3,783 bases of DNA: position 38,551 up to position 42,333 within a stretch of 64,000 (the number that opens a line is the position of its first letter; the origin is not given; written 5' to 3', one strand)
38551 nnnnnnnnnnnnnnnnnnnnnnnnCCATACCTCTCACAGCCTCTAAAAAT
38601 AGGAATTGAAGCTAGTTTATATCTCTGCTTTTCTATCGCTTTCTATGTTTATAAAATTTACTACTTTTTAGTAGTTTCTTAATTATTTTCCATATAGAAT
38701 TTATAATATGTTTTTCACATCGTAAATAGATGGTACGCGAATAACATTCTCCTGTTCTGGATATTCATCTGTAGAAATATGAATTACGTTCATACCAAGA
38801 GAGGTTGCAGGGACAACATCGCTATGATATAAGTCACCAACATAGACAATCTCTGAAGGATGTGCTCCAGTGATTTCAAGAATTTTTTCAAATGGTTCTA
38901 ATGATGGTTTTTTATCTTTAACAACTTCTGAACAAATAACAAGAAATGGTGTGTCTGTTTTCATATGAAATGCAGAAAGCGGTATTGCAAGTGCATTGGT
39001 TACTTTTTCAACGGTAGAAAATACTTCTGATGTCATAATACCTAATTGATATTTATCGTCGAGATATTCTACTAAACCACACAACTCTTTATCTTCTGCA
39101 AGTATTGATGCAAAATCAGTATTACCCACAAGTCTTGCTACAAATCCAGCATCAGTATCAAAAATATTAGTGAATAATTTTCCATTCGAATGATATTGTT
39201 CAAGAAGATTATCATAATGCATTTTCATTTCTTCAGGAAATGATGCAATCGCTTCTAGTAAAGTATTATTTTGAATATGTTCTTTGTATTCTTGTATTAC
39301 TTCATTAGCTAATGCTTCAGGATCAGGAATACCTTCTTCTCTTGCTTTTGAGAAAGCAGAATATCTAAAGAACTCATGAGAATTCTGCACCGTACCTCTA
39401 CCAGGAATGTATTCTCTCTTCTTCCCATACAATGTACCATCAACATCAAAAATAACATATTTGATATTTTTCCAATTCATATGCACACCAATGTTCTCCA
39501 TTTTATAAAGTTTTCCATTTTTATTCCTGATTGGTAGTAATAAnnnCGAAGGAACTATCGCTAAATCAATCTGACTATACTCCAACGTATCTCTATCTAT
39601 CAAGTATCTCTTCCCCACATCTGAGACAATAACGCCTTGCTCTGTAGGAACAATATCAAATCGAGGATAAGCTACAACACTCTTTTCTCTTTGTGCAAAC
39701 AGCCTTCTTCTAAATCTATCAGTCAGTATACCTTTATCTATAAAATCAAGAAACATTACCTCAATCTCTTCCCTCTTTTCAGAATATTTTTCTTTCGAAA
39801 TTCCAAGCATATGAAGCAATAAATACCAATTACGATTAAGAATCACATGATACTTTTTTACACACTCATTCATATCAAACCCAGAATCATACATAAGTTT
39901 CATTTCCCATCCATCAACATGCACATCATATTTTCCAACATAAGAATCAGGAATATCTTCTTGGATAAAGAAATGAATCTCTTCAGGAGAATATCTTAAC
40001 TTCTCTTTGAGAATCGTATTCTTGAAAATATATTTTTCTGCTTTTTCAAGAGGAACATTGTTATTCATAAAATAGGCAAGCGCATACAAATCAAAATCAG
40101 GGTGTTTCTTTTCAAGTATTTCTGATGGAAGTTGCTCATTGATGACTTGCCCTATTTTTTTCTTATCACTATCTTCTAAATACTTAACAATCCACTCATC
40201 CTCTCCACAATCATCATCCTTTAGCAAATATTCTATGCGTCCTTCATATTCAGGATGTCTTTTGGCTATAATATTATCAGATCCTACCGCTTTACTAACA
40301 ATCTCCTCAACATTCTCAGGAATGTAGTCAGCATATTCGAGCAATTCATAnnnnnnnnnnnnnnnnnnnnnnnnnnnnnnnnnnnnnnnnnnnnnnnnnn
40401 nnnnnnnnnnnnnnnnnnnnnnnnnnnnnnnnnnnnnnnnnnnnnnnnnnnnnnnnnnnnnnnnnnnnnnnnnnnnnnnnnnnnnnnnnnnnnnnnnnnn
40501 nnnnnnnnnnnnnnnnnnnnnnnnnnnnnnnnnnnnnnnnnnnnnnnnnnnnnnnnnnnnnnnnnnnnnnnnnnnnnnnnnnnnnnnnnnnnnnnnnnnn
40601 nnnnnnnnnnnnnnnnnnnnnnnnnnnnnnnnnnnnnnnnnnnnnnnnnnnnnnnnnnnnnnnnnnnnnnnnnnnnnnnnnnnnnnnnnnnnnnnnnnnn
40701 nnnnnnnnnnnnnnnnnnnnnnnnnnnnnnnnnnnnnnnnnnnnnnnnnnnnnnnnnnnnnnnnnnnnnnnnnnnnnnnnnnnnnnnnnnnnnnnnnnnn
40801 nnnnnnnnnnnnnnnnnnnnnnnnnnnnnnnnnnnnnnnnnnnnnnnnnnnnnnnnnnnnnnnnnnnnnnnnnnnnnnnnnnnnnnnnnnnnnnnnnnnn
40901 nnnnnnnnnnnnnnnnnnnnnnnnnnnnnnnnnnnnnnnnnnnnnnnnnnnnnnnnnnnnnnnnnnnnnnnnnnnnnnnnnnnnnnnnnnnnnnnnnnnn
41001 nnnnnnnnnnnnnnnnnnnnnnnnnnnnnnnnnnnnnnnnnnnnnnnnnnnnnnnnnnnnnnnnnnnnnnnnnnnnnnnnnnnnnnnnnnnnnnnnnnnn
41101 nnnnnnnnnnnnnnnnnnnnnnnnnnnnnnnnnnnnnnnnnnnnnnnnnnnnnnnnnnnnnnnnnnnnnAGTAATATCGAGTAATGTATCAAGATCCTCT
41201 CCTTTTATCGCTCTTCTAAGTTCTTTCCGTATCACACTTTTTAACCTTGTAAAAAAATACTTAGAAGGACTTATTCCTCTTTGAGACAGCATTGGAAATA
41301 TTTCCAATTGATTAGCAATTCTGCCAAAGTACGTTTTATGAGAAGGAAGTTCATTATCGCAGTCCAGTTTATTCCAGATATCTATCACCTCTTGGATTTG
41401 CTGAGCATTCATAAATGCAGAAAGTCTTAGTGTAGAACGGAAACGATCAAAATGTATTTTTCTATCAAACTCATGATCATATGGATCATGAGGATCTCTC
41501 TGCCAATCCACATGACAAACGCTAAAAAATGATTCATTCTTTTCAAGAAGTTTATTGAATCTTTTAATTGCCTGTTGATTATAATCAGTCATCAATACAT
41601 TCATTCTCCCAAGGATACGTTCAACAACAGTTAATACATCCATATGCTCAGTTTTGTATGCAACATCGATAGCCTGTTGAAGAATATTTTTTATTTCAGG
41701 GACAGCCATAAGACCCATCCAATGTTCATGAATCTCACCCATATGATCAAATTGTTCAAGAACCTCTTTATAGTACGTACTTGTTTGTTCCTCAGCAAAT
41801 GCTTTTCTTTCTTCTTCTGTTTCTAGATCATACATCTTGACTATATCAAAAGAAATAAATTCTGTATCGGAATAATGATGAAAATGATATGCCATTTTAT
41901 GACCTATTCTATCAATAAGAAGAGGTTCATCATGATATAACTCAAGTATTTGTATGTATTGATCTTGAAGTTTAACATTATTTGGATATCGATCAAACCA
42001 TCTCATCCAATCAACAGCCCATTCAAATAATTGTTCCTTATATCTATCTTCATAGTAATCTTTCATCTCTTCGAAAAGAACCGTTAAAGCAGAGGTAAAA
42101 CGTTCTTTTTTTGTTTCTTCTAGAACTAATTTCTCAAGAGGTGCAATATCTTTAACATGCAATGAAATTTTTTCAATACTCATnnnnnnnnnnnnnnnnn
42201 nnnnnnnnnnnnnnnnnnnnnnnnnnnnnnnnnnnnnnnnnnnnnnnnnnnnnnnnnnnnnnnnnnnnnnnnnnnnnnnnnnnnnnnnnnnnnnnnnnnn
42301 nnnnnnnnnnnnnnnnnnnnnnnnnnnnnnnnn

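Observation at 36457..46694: Cluster of four Hanks-type protein kinase genes plus a HAD phosphatase-like gene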

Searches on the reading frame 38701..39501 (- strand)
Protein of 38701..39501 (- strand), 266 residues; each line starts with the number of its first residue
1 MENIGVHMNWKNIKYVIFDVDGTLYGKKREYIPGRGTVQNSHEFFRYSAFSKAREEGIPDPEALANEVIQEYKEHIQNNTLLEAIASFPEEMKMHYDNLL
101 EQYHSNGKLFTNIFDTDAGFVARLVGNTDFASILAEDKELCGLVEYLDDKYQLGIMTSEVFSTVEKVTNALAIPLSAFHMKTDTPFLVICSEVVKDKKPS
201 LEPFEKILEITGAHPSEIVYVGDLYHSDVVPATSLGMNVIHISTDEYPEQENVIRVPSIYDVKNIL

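Call 3: search_protein_families(library=pfam, proteins=[window:38701-39501:-], max_evalue=0.01)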
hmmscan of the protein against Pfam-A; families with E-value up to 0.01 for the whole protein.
window:38701-39501:- (266 aa): 3 families
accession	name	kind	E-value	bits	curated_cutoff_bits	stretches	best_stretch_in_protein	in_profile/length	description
PF13419.12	HAD_2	-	6.7e-12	46.3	23.8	1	16-241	1-177/178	Haloacid dehalogenase-like hydrolase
PF00702.32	Hydrolase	-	1.3e-10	42.4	26.4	1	13-229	1-184/191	haloacid dehalogenase-like hydrolase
PF13242.12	Hydrolase_like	-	4.7e-06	26.9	22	1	198-251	4-57/75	HAD-hyrolase-like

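Call 4: search_protein_families(library=ncbifam, proteins=[window:38701-39501:-], max_evalue=0.01)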
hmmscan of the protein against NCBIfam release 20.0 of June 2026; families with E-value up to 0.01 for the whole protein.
window:38701-39501:- (266 aa): 20 families
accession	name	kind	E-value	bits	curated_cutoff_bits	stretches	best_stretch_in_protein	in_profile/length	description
TIGR02253.1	CTE7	subfamily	7e-14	52.1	169.75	1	70-255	36-208/221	TIGR02253 family HAD-type hydrolase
TIGR02254.1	YjjG_YfnB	equivalog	6.2e-10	38.9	159.9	1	126-260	84-214/223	YjjG family noncanonical pyrimidine nucleotidase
NF009804.0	PRK13288.1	equivalog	1.6e-08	34.2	218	1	148-230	96-169/215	pyrophosphatase PpaX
TIGR02252.1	DREG-2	subfamily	3.3e-08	33.5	155.2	1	187-239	149-201/203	HAD hydrolase, REG-2-like, family IA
TIGR01662.1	HAD-SF-IIIA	subfamily_domain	1.2e-07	32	44.6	1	142-242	33-138/141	HAD-IIIA family hydrolase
TIGR02247.1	HAD-1A3-hyp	subfamily_domain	2.5e-07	30.6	125.4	1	93-246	51-199/211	epoxide hydrolase N-terminal domain-like phosphatase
TIGR01668.1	YqeG_hyp_ppase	hypoth_equivalog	9.7e-07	28.5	89.1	1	194-250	87-143/170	YqeG family HAD IIIA-type phosphatase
NF006976.0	PRK09449.1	equivalog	1.1e-06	28.3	183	1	135-254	95-207/225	pyrimidine 5'-nucleotidase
TIGR01458.1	HAD-SF-IIA-hyp3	hypoth_equivalog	2.7e-06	26.9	175.95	1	197-257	178-239/257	TIGR01458 family HAD-type hydrolase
NF009695.0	PRK13222.1-2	equivalog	3.9e-06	26.5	225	1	182-243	134-194/226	phosphoglycolate phosphatase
NF053830.1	RUBPPhHalo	equivalog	5.8e-06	26.1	330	1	187-250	148-211/234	ribulose-1,5-bisphosphate 5-phosphatase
TIGR01449.2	PGP_bact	equivalog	2.2e-05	24.1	180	1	184-243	127-185/213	phosphoglycolate phosphatase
TIGR01549.1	HAD-SF-IA-v1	subfamily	2.6e-05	24.7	23.3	0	141-236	65-149/149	HAD-IA family hydrolase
TIGR01460.1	HAD-SF-IIA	subfamily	0.00022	21.1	100.15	1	198-244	197-245/246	HAD-IIA family hydrolase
TIGR01993.1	Pyr-5-nucltdase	equivalog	0.00048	20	142.9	0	128-239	78-180/183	pyrimidine 5'-nucleotidase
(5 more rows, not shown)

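Call 45: search_solved_structures(query=window:38701-39501:-, max_evalue=0.01, show_alignments=1)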
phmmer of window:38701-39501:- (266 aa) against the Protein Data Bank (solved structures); distinct sequences matched with E-value up to 0.01: 4.
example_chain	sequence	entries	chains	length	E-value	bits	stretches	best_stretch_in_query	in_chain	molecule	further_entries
2hoq_A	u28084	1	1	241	3.5e-05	26.7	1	80-265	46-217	Putative HAD-hydrolase PH1655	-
2om6_A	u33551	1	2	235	0.00043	23.1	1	188-265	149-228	Probable phosphoserine phosphatase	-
4ygq_A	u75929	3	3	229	0.0023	20.7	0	183-245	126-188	Hydrolase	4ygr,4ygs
3ddh_A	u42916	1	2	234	0.0042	19.8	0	192-244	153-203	Putative haloacid dehalogenase-like family hydrolase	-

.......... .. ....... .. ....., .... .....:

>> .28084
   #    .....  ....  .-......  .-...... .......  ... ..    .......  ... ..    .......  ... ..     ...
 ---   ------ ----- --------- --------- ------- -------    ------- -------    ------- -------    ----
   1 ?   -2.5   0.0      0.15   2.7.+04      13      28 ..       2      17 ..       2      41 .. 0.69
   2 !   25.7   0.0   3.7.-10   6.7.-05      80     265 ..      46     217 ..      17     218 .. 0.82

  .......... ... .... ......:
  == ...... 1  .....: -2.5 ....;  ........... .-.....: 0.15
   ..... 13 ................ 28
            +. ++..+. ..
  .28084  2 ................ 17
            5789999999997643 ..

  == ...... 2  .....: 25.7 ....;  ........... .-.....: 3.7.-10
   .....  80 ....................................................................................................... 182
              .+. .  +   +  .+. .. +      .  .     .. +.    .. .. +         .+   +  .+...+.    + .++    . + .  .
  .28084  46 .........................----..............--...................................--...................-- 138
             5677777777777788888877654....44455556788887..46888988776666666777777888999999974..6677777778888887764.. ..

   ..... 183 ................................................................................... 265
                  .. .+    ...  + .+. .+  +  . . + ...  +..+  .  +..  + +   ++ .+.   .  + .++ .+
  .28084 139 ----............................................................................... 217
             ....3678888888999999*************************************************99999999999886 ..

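Call 47: find_related_loci(query=A4, collection=metagenome_contigs, flank=10000)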
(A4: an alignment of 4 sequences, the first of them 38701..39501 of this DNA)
Query A4 (266 aa) in metagenome_contigs; peptide patterns used: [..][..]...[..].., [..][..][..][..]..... (x = any residue, [..] = any of these).
359 stretches matched a pattern; 7 encode a relative of the query (tblastn E <= 1e-3); 7 distinct loci.
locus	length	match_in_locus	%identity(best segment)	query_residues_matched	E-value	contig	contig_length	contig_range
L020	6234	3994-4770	42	12-266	7e-66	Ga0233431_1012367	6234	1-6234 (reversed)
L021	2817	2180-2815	43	12-221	7e-47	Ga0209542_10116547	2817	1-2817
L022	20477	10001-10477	25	14-223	1e-7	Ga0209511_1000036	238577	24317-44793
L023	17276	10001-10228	26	191-266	3e-7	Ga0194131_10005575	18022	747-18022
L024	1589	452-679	29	191-266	8e-7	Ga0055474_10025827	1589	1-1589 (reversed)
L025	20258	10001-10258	31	5-85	1e-6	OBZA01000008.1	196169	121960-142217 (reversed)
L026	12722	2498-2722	33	159-223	1e-5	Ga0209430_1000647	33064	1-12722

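Call 63: search_protein_families(library=padloc, max_evalue=0.001, proteins=[window:38701-39501:-])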
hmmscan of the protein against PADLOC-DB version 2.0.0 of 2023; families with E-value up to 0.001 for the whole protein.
window:38701-39501:- (266 aa): 0 families

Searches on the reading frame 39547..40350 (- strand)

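Call 64: search_protein_families(library=pfam, max_evalue=10, proteins=[window:39547-40350:-])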
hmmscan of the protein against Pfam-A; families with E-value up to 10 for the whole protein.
seq(268 aa): 2 families
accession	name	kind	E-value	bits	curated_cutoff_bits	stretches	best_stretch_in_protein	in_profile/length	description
PF18740.7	EC042_2821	-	0.059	14.4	24.9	1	79-131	33-84/97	EC042_2821-like Restriction Endonuclease-like domain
PF18880.5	UDI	-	0.14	12.6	25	1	9-66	24-81/82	Uracil-DNA glycosylase inhibitor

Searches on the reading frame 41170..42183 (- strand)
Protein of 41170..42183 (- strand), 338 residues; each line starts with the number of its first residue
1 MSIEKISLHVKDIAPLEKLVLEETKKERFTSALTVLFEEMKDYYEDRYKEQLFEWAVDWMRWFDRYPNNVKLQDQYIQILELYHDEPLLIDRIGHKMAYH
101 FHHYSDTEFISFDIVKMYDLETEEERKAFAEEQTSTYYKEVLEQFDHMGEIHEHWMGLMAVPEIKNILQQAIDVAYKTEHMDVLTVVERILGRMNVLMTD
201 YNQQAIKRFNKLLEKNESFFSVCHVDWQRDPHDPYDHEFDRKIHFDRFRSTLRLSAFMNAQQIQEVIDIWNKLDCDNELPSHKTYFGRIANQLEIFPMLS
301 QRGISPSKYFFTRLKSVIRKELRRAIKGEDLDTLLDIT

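Call 64: search_protein_families(library=pfam, max_evalue=10, proteins=[window:41170-42183:-])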
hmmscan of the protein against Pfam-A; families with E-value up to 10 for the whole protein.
seq(338 aa): 2 families
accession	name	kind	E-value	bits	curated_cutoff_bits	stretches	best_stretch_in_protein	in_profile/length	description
PF22788.2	COP9_hel_rpt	-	0.11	12.5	27.2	1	179-229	27-77/232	COP9 signalosome complex subunit 3, N-terminal helical repeats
PF13041.12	PPR_2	-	0.14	12.7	30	1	254-285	10-41/50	PPR repeat family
